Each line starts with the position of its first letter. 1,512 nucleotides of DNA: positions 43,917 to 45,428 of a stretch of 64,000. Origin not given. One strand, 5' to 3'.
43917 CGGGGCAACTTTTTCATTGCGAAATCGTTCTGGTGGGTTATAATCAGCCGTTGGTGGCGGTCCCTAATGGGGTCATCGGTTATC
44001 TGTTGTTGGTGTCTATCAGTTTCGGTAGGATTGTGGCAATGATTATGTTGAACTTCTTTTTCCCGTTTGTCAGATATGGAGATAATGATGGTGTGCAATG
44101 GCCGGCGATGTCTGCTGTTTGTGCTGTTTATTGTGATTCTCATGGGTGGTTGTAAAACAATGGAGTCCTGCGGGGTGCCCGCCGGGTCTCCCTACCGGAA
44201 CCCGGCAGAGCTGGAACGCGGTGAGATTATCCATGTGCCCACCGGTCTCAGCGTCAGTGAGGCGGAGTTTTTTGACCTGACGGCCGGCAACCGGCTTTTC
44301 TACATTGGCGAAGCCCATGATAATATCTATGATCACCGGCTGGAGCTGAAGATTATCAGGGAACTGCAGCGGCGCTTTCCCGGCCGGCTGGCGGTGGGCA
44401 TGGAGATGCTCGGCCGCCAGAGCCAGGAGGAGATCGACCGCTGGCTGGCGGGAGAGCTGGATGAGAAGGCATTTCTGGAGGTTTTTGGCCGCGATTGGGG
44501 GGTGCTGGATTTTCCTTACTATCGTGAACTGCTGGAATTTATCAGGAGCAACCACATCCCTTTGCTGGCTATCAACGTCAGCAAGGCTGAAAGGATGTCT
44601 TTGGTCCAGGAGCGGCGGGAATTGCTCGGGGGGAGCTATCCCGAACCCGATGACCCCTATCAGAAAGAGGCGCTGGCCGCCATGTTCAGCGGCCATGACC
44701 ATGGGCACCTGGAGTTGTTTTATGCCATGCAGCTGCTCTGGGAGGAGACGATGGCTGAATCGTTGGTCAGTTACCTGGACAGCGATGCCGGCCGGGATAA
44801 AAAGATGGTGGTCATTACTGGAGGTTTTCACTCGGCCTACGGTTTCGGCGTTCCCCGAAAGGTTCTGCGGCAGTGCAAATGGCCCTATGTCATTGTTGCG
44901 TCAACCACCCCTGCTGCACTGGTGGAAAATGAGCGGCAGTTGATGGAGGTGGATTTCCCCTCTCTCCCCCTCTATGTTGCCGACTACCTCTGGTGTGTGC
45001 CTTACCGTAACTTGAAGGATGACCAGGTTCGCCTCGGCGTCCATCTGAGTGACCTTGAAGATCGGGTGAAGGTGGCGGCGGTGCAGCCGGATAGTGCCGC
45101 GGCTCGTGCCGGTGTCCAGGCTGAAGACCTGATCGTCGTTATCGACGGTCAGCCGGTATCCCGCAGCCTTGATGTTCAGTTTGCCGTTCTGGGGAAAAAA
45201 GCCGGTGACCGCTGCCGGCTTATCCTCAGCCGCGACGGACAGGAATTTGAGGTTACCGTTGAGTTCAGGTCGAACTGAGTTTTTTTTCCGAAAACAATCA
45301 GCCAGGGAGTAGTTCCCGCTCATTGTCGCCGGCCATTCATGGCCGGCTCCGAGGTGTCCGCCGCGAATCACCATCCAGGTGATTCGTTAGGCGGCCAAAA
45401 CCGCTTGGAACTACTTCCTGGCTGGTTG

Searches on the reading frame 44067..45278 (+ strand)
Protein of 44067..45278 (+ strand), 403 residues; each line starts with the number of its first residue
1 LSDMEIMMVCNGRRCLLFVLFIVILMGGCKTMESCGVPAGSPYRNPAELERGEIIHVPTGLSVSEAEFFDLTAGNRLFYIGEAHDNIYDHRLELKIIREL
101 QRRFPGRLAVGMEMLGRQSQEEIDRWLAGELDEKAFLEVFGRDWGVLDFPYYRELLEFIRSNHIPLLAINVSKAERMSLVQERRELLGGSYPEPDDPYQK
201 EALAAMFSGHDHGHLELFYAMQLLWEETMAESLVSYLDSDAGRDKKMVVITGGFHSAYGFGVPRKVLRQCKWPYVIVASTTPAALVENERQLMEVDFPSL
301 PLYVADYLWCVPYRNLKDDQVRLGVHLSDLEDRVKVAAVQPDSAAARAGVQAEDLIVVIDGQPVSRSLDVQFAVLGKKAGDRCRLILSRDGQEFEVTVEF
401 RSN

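Call 95: search_protein_families(library=pfam, proteins=[window:44067-45278:+], max_evalue=0.00001)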
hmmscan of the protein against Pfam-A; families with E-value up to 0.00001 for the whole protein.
window:44067-45278:+ (403 aa): 4 families
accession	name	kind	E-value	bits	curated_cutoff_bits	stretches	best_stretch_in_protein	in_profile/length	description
PF04187.18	Cofac_haem_bdg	-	1.2e-45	156.6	27.7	1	73-266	6-213/213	Haem-binding uptake, Tiki superfamily, ChaN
PF13180.12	PDZ_2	-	7.3e-15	55.5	27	1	322-399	2-79/80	PDZ domain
PF17820.7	PDZ_6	-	2.8e-10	40.2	27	1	336-385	2-50/54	PDZ domain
PF00595.29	PDZ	-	6.8e-06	26.8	23.2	0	320-366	9-59/81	PDZ domain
